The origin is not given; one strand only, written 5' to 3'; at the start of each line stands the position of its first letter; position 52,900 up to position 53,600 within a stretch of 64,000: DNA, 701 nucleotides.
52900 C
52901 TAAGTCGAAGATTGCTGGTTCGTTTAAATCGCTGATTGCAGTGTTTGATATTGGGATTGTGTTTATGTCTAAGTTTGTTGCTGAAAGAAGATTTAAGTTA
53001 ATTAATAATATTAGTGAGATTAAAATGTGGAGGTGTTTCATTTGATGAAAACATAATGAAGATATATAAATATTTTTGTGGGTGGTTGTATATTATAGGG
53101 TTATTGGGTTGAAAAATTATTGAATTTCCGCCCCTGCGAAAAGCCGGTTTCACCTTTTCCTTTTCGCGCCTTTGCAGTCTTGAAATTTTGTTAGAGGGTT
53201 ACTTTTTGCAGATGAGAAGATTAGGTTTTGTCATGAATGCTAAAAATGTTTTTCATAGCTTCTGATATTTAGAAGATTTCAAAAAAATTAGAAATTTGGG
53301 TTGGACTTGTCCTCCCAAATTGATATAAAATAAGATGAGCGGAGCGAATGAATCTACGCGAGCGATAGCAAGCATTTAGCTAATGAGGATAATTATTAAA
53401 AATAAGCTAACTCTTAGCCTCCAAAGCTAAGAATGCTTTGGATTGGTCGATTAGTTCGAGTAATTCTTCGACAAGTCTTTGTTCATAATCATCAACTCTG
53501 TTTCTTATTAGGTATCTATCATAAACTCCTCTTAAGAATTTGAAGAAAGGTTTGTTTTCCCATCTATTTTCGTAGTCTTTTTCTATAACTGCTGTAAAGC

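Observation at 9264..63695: Dispersed mosaic intergenic repeat family: four 255-316 bp copies all on the + strand, plus fragments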

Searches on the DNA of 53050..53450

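Call 13: search_rna_families(source=window, start=53050, end=53450, threshold=evalue, max_evalue=10)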
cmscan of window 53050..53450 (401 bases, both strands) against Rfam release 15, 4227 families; matches with E-value up to 10: 2.
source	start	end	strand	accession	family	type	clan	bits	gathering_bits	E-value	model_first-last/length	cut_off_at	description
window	53140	53229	+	RF03480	mir-1284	Gene; miRNA;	-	18.3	80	1.2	1-92/92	no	mir-1284 microRNA precursor family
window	53232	53326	+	RF01487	rliI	Gene; sRNA;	-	9.6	45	5.1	1-239/239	no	Listeria sRNA rliI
